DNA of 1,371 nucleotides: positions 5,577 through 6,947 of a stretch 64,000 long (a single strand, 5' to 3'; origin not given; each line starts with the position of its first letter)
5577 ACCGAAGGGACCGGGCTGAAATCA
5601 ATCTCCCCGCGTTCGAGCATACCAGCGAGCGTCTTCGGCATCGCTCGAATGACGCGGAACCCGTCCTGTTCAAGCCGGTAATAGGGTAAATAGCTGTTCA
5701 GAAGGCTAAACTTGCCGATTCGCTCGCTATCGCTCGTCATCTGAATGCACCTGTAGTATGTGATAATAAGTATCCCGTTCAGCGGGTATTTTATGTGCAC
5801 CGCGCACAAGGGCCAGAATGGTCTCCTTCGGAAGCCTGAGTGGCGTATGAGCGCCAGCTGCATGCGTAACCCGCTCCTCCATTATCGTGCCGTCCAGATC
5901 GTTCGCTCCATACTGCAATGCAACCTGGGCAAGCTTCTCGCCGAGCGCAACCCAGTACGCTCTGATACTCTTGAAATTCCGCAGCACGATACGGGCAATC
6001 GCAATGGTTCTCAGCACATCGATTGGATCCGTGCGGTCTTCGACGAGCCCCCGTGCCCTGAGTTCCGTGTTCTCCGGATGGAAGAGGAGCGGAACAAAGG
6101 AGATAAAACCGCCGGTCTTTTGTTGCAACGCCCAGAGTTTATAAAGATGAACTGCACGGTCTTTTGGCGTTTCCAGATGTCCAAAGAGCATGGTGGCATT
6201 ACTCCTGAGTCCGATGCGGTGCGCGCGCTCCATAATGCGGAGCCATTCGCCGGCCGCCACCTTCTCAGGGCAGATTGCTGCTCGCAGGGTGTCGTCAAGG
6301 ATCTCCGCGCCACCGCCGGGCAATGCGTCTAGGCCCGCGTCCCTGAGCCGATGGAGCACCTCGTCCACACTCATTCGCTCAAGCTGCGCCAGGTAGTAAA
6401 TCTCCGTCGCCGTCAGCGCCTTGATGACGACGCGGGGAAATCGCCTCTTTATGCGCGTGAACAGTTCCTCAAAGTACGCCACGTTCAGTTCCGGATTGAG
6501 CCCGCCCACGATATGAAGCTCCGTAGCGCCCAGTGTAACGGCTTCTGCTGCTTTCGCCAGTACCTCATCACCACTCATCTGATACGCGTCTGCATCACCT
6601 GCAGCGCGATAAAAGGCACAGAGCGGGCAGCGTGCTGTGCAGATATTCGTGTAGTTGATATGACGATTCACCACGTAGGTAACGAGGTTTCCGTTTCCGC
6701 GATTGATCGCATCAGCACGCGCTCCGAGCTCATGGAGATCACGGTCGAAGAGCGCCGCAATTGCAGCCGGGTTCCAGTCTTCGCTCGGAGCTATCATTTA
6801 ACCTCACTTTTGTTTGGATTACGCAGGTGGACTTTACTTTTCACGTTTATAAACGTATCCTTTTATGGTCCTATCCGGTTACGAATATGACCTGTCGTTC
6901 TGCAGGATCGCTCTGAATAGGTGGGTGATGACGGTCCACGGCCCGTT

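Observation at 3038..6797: Two futalosine-pathway-like gene pairs (radical SAM + MqnA; radical SAM + MqnD) in a CoM/Mcr-encoding archaeon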

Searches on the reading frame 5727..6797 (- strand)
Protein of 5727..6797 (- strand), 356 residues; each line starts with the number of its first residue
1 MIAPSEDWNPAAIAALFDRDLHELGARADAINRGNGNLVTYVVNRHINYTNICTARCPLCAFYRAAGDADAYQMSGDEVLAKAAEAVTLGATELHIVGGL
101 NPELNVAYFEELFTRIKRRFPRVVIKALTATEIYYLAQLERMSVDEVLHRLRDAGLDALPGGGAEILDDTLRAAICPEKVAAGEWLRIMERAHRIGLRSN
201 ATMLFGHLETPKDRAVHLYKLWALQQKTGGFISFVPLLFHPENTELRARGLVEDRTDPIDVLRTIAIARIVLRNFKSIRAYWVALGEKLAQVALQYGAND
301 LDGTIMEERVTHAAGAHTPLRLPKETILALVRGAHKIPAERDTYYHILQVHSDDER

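Call 3: search_protein_families(library=ncbifam, proteins=[window:5727-6797:-], max_evalue=0.00001)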
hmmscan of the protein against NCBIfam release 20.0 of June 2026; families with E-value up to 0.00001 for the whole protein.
window:5727-6797:- (356 aa): 12 families
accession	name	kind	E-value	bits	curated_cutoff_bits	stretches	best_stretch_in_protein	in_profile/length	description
TIGR00423.1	TIGR00423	subfamily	4.9e-126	420.2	260.25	1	39-348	1-310/310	CofH family radical SAM protein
TIGR03700.1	mena_SCO4494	equivalog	1e-124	416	434.55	1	15-347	18-350/351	aminofutalosine synthase MqnE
TIGR03699.1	menaquin_MqnC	equivalog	5.3e-121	403.6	428.1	1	11-348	6-342/342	cyclic dehypoxanthinyl futalosine synthase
TIGR03551.1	F420_cofH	equivalog_domain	8.7e-104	347.1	374.1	1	15-347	8-344/345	5-amino-6-(D-ribitylamino)uracil--L-tyrosine 4-hydroxyphenyl transferase CofH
NF005609.0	PRK07360.1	equivalog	1.9e-100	336.3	426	1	24-351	41-371/374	7,8-didemethyl-8-hydroxy-5-deazariboflavin synthase subunit CofH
NF006276.0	PRK08444.1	equivalog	8.6e-98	327.6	560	1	10-350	15-352/353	aminofutalosine synthase MqnE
NF006277.0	PRK08445.1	equivalog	2e-91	306.4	576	1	14-349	11-346/348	dehypoxanthine futalosine cyclase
NF006687.0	PRK09234.1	equivalog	6.8e-91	305.7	1018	1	12-349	499-838/849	bifunctional FO biosynthesis protein CofGH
NF004580.0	PRK05926.1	equivalog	9.2e-75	252.1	583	1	22-339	46-363/370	hypothetical protein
TIGR03550.1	F420_cofG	equivalog_domain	3.7e-10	39.5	213.35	1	40-303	1-265/322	7,8-didemethyl-8-hydroxy-5-deazariboflavin synthase CofG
NF004884.0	PRK06245.1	equivalog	2e-09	36.8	209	1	35-108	7-78/340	7,8-didemethyl-8-hydroxy-5-deazariboflavin synthase subunit CofG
TIGR03956.1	rSAM_HydE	equivalog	1.6e-06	27.6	254.6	1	44-126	50-132/340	[FeFe] hydrogenase H-cluster radical SAM maturase HydE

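Call 4: search_protein_families(library=pfam, proteins=[window:5727-6797:-], max_evalue=0.001)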
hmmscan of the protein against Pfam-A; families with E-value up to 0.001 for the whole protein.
window:5727-6797:- (356 aa): 2 families
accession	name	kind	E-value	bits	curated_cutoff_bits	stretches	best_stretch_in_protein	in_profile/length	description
PF19288.4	CofH_C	-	1.9e-22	79.8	27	1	230-350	3-121/125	CofH/MqnC C-terminal region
PF04055.27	Radical_SAM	-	1.2e-16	61.8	29.5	1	47-214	1-159/166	Radical SAM superfamily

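Call 15: search_solved_structures(query=window:5727-6797:-, max_evalue=0.00001)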
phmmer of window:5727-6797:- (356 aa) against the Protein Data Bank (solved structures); distinct sequences matched with E-value up to 0.00001: 1.
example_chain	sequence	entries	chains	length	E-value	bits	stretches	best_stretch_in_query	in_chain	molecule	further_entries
6xi9_A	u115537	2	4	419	3e-61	211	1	20-352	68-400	Aminodeoxyfutalosine synthase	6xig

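Call 18: find_homologous_proteins(query=window:5727-6797:-, max_evalue=1e-30)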
Query window:5727-6797:- (356 aa): 7673 proteins with E <= 1e-30 among 8000 candidates; the best 120 are listed.
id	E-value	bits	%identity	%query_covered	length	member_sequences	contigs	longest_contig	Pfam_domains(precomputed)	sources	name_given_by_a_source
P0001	2.1e-215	733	91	100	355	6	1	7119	PF04055.28,PF19288.5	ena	-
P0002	5.6e-208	708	89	99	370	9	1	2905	PF04055.28,PF19288.5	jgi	jgi:aminodeoxyfutalosine synthase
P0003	2.7e-200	683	86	99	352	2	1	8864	PF04055.28,PF19288.5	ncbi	-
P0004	6.4e-169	580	73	97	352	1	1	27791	PF04055.28,PF19288.5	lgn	-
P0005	9.1e-169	579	71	99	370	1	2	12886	PF04055.28,PF19288.5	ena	-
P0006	3.2e-168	578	71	97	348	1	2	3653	PF04055.28,PF19288.5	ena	-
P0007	4.1e-168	577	71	97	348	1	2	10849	PF04055.28,PF19288.5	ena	-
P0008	9.1e-168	576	73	97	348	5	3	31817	PF04055.28,PF19288.5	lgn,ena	-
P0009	1.4e-167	575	71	99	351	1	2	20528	PF04055.28,PF19288.5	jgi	jgi:aminodeoxyfutalosine synthase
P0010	5.0e-167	574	71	97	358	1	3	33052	PF04055.28,PF19288.5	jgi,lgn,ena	-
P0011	6.6e-167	573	71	97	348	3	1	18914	PF04055.28,PF19288.5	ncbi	-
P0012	1.6e-166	572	73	97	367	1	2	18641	PF04055.28,PF19288.5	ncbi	-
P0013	2.2e-166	572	71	97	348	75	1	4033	PF04055.28,PF19288.5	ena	-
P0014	2.5e-166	571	71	97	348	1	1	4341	PF04055.28,PF19288.5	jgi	jgi:aminodeoxyfutalosine synthase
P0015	3.2e-166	571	71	97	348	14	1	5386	PF04055.28,PF19288.5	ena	-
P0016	3.4e-166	571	72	97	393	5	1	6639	PF04055.28,PF19288.5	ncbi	-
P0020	1.0e-165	569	70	97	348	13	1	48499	PF04055.28,PF19288.5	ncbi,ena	-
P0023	2.2e-165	568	70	97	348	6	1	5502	PF04055.28,PF19288.5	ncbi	-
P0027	1.8e-164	565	70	97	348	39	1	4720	PF04055.28,PF19288.5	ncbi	-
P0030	2.4e-164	565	70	97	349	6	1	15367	PF04055.28,PF19288.5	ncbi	-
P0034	1.1e-163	563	70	97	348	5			PF04055.28,PF19288.5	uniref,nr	uniref:5-amino-6-(D-ribitylamino)uracil--L-tyrosine 4-hydroxyphenyl transferase n=1 Tax=Candidatus M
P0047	9.0e-161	553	69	97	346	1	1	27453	PF04055.28,PF19288.5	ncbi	-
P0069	1.3e-152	526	66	97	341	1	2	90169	PF04055.28,PF19288.5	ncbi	-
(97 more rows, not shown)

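Call 21: search_dna_similar(query=window:5727-6797:-, collection=plasmids, mode=protein, max_rows=40, rows=spread, max_evalue=1e-20)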
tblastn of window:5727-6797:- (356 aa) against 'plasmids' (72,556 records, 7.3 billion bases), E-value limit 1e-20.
Records with a match: 74; places in all: 83; records where one place covers at least 80% of the query: 70.
Best place of each record, by identity: <60% 74.
By first word of the organism name: Sinorhizobium 12; Rhodococcus 10; Sphingobium 10; Leisingera 10; Streptomyces 8; Natrinema 3; Paraburkholderia 2; Croceicoccus 2; Thermomicrobium 1; Sulfurovum 1; and 15 more.
By predicted mobility (MOB-suite, as given by PLSDB): non-mobilizable 50; conjugative 18; mobilizable 6.
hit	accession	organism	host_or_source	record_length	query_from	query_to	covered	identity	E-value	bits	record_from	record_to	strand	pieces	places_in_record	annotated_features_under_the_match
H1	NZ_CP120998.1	Streptomyces sp. Mut1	-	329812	21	353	94%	42.6%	7e-76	261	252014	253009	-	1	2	mqnC: cyclic dehypoxanthinyl futalosine synthase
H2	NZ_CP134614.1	Streptomyces sp. ITFR-6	Ips typographus,whole organism,Ips ...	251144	21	353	94%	42.3%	5e-75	258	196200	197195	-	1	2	mqnC: cyclic dehypoxanthinyl futalosine synthase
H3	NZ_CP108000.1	Streptomyces sp. NBC_00342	-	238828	21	353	94%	42.3%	6e-75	258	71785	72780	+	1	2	mqnC: cyclic dehypoxanthinyl futalosine synthase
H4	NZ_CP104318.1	Streptomyces angustmyceticus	whole organism,soil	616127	21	353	94%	41.4%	3e-70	245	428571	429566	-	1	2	mqnC: cyclic dehypoxanthinyl futalosine synthase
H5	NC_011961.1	Thermomicrobium roseum DSM 5159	-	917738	15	355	96%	40.2%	2e-65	231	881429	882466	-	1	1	cofH: 5-amino-6-(D-ribitylamino)uracil--L-tyrosine 4-hydroxyphenyl ...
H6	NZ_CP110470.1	Rhodococcus opacus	cell culture,Soil contaminated by oil ...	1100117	12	348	95%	39.5%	4e-56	204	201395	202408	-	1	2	record has no annotation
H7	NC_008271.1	Rhodococcus jostii RHA1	-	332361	12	345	94%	39.3%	4e-56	204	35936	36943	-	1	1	bifunctional FO biosynthesis protein CofGH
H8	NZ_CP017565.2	Paraburkholderia sprentiae WSM5005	Lebeckia ambigua,root nodule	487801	11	349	95%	38.3%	2e-54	199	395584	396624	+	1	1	cofH: 5-amino-6-(D-ribitylamino)uracil--L-tyrosine 4-hydroxyphenyl ...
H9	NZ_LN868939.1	Nocardia farcinica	not known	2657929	12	345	94%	38.4%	4e-54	198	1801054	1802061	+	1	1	none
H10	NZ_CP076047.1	Rhodococcus sp. USK10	-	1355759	36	345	87%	40.1%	2e-55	202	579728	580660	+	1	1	record has no annotation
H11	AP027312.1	Sphingobium sp. TomMM7A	-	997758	28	349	90%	37.9%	1e-52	194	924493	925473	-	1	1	fbiC: FO synthase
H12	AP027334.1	Sphingobium sp. TomTYG71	-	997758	28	349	90%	37.9%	1e-52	194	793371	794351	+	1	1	fbiC: FO synthase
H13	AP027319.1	Sphingobium sp. TomTYG42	-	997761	28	349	90%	37.9%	1e-52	194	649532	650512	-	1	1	fbiC: FO synthase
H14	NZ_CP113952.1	Rhodococcus sp. JS3073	culture,soil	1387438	32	356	91%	37.5%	2e-46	176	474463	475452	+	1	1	record has no annotation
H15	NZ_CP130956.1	Rhodococcus opacus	cell culture,Sod-podzolic soil ...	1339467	12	349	95%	36.0%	5e-50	186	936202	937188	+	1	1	none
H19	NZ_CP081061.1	Leisingera aquaemixtae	-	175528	20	355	94%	35.7%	2e-54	199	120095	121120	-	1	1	cofH: 5-amino-6-(D-ribitylamino)uracil--L-tyrosine 4-hydroxyphenyl ...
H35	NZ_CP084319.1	Haloterrigena alkaliphila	Salt lake,Salt lake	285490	36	345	87%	32.0%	6e-31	131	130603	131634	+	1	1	cofH: 7,8-didemethyl-8-hydroxy-5-deazariboflavin synthase subunit CofH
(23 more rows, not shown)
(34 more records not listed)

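Call 22: get_annotated_region(hit=H1, flank=12000)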
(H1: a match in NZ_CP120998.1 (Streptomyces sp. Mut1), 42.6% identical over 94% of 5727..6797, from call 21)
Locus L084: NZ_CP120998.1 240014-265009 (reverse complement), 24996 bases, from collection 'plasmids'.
description: Streptomyces sp. Mut1 plasmid unnamed1
organism: Streptomyces sp. Mut1 (NCBI taxid 3033811)
taxonomy: Bacteria; Actinomycetota; Actinomycetes; Kitasatosporales; Streptomycetaceae; Streptomyces; Streptomyces sp. Mut1
host: -; source: -; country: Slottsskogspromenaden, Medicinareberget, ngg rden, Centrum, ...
typing (MOB-suite, as given by PLSDB): non-mobilizable; replicon rep_cluster_1910
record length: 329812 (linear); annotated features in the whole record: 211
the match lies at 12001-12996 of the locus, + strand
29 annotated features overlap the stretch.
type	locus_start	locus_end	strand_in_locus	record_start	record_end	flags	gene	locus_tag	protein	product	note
CDS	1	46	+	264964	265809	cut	-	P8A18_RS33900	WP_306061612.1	metallophosphoesterase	-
CDS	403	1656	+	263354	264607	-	-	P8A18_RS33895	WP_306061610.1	helix-turn-helix domain-containing protein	-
CDS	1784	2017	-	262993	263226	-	-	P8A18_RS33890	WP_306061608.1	hypothetical protein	-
CDS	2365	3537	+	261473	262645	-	-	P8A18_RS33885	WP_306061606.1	aminotransferase class V-fold PLP-dependent enzyme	-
CDS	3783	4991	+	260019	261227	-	metK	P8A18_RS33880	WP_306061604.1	methionine adenosyltransferase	GO:0006556 - S-adenosylmethionine biosynthetic process [Evidence IEA]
CDS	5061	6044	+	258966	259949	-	-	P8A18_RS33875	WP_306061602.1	carbohydrate kinase family protein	-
CDS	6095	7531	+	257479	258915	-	ahcY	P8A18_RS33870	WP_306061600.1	adenosylhomocysteinase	GO:0006730 - one-carbon metabolic process [Evidence IEA]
CDS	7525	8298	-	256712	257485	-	-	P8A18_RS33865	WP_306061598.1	futalosine hydrolase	GO:0009234 - menaquinone biosynthetic process [Evidence IEA]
CDS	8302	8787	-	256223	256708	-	-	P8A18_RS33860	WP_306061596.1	hypothetical protein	-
CDS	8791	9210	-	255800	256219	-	-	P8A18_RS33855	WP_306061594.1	DUF6069 family protein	-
CDS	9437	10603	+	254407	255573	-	mqnE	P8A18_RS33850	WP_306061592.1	aminofutalosine synthase MqnE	GO:0009234 - menaquinone biosynthetic process [Evidence IEA]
CDS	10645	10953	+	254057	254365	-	-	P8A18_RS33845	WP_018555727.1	ferredoxin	-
CDS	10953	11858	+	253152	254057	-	-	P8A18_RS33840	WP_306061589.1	menaquinone biosynthesis protein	-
CDS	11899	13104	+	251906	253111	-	mqnC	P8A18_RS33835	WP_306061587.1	cyclic dehypoxanthinyl futalosine synthase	GO:0009234 - menaquinone biosynthetic process [Evidence IEA]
CDS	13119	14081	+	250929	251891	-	rfbB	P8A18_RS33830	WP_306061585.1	dTDP-glucose 4,6-dehydratase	GO:0019305 - dTDP-rhamnose biosynthetic process [Evidence IEA]; GO:0009243 - O antigen biosynthetic process [Evidence ...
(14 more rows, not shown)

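Call 23: get_annotated_region(hit=H5, flank=3000)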
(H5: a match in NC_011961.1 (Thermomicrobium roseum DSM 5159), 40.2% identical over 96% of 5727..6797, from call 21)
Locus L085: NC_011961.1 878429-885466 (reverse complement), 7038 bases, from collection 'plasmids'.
description: Thermomicrobium roseum DSM 5159 plasmid unnamed, complete sequence
organism: Thermomicrobium roseum DSM 5159 (NCBI taxid 309801)
taxonomy: Bacteria; Thermomicrobiota; Thermomicrobia; Thermomicrobiales; Thermomicrobiaceae; Thermomicrobium; Thermomicrobium roseum; Thermomicrobium roseum DSM 5159
host: -; source: -; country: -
typing (MOB-suite, as given by PLSDB): non-mobilizable
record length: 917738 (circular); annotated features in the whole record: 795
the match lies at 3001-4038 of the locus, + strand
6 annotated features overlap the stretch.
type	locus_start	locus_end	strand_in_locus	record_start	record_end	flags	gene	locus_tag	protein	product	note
CDS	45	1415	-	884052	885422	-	-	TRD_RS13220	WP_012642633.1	DUF2851 family protein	-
CDS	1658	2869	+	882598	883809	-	cofG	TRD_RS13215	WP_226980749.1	7,8-didemethyl-8-hydroxy-5-deazariboflavin synthase CofG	-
CDS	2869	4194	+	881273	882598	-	cofH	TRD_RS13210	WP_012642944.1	5-amino-6-(D-ribitylamino)uracil--L-tyrosine 4-hydroxyphenyl transferase CofH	-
CDS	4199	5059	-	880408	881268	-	-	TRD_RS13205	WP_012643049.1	polysaccharide deacetylase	-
CDS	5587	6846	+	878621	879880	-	-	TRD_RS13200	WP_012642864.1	MFS transporter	GO:0055085 - transmembrane transport [Evidence IEA]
CDS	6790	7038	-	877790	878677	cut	-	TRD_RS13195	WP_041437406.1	hypothetical protein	-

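Call 24: get_annotated_region(hit=H35, flank=3000)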
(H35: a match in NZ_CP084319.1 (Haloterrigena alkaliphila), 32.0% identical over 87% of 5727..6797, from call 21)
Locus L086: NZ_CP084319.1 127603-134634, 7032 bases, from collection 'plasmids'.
description: Haloterrigena alkaliphila strain KZCA68 plasmid unnamed1, complete sequence
organism: Haloterrigena alkaliphila (NCBI taxid 2816475)
taxonomy: Archaea; Euryarchaeota; Halobacteria; Halobacteriales; Natrialbaceae; Haloterrigena; Haloterrigena alkaliphila
host: -; source: Salt lake,Salt lake; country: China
typing (MOB-suite, as given by PLSDB): non-mobilizable
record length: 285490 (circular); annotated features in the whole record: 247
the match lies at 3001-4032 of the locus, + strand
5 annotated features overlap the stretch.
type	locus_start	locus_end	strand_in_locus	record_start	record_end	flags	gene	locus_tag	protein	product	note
CDS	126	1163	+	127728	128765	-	-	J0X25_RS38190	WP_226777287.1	LLM class flavin-dependent oxidoreductase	-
CDS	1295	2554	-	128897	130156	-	thrC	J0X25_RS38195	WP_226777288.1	threonine synthase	GO:0009088 - threonine biosynthetic process [Evidence IEA]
CDS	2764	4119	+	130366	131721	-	cofH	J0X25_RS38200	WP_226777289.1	7,8-didemethyl-8-hydroxy-5-deazariboflavin synthase subunit CofH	-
CDS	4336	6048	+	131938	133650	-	-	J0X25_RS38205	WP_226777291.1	inositol monophosphatase family protein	-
CDS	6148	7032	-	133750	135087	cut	-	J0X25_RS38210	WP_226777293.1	amidohydrolase family protein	-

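Call 25: get_annotated_region(hit=H19, flank=3000)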
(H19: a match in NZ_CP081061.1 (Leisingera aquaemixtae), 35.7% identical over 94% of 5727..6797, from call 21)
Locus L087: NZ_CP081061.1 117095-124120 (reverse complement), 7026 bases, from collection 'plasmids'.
description: Leisingera aquaemixtae strain M602 plasmid unnamed3, complete sequence
organism: Leisingera aquaemixtae (NCBI taxid 1396826)
taxonomy: Bacteria; Pseudomonadota; Alphaproteobacteria; Rhodobacterales; Roseobacteraceae; Leisingera; Leisingera aquaemixtae
host: -; source: -; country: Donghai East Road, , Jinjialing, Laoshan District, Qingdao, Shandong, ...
typing (MOB-suite, as given by PLSDB): non-mobilizable
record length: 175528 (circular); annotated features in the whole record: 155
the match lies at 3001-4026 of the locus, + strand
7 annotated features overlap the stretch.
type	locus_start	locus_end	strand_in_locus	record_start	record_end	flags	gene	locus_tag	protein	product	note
CDS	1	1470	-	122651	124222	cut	-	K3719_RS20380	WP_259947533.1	Re/Si-specific NAD(P)(+) transhydrogenase subunit alpha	GO:1902600 - proton transmembrane transport [Evidence IEA]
CDS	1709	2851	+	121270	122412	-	cofG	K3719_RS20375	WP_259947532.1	7,8-didemethyl-8-hydroxy-5-deazariboflavin synthase CofG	-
CDS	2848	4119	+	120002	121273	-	cofH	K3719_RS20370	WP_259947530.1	5-amino-6-(D-ribitylamino)uracil--L-tyrosine 4-hydroxyphenyl transferase CofH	-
CDS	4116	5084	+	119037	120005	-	cofD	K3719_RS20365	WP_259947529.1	2-phospho-L-lactate transferase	-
CDS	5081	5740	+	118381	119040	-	cofC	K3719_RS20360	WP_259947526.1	2-phospho-L-lactate guanylyltransferase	-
CDS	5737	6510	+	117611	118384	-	cofE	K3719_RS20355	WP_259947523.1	coenzyme F420-0:L-glutamate ligase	-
CDS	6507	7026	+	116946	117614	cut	npdG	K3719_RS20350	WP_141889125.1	NADPH-dependent F420 reductase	-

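Call 30: list_cluster_members(proteins=[P0003, P0011, P0012, P0016, P0020, P0023, P0027, P0030, P0034, P0047])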
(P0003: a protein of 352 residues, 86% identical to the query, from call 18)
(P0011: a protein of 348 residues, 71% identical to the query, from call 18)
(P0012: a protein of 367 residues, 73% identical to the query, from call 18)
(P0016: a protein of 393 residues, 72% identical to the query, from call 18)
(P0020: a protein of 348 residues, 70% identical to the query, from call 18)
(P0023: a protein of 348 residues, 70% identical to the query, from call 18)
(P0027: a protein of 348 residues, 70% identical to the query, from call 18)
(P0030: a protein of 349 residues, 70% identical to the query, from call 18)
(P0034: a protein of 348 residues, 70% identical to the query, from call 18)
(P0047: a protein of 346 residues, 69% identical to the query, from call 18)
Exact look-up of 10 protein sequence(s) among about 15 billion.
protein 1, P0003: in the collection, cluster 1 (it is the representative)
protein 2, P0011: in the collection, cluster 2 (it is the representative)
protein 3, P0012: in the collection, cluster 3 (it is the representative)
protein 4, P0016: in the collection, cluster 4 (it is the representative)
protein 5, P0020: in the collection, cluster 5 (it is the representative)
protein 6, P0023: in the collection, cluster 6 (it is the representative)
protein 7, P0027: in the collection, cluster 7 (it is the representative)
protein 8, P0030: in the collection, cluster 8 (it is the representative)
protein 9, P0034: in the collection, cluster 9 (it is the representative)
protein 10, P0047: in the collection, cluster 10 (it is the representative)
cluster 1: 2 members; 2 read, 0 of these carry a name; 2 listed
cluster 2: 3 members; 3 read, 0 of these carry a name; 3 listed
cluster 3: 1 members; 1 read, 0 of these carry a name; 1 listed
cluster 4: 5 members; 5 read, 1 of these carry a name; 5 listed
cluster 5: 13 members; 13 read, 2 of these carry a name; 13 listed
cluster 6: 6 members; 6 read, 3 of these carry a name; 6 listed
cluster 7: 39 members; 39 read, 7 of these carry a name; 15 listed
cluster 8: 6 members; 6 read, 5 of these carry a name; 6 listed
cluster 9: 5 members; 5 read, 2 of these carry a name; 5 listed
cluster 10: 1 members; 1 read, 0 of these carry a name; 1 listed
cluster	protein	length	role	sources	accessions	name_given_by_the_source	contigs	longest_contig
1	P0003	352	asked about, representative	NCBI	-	-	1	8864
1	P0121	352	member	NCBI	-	-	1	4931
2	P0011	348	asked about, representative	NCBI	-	-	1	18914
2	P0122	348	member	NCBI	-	-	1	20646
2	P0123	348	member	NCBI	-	-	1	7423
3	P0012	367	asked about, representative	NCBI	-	-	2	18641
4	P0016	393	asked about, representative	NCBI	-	-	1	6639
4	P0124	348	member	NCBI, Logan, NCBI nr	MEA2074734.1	MAG: CofH family radical SAM protein [Euryarchaeota archaeon] | CofH family radical SAM protein [Euryarchaeota archaeon]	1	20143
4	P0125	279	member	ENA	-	-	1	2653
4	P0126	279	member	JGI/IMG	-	-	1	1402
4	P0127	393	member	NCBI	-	-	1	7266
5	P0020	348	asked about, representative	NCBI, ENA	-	-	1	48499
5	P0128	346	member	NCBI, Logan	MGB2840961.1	MAG: CofH family radical SAM protein [Halobacteriota archaeon]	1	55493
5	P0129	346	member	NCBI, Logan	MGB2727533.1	MAG: CofH family radical SAM protein [Halobacteriota archaeon]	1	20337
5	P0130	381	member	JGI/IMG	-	-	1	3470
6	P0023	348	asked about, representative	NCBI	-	-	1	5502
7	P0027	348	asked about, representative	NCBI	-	-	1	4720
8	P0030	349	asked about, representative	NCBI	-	-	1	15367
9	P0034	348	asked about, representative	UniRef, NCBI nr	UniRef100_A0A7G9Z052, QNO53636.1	5-amino-6-(D-ribitylamino)uracil--L-tyrosine 4-hydroxyphenyl transferase n=1 ... | 5-amino-6-(D-ribitylamino)uracil--L-tyrosine 4-hydroxyphenyl transferase ...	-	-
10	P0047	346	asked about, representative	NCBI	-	-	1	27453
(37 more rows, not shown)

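Call 31: find_encoding_contigs(protein=P0020, flank=10000, max_places=2)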
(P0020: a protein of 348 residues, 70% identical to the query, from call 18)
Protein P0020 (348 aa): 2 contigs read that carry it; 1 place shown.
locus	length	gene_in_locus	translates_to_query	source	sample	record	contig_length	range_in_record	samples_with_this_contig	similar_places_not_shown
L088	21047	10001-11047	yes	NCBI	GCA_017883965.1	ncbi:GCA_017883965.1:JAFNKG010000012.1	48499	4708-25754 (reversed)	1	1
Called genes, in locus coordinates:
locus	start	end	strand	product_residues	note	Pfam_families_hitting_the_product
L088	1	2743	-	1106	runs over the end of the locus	PF20465:MmeI_hel (faint), PF25120:DUF7814, PF02384:N6_Mtase (faint), PF20473:MmeI_Mtase, PF07669:Eco57I, PF12950:TaqI_C (faint)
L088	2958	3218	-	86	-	-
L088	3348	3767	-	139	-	PF01980:TrmO_N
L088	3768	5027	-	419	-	PF01869:BcrAD_BadFG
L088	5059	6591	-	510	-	PF00662:Proton_antipo_N (weak), PF00361:Proton_antipo_M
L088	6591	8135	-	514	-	PF00361:Proton_antipo_M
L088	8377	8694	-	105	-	-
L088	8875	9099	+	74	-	-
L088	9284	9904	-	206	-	-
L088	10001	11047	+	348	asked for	PF04055:Radical_SAM, PF19288:CofH_C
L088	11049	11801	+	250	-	PF02621:VitK2_biosynth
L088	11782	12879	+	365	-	PF04055:Radical_SAM, PF19288:CofH_C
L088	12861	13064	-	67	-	PF04255:DUF433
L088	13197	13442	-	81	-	PF07927:HicA_toxin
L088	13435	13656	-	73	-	PF15919:HicB_lk_antitox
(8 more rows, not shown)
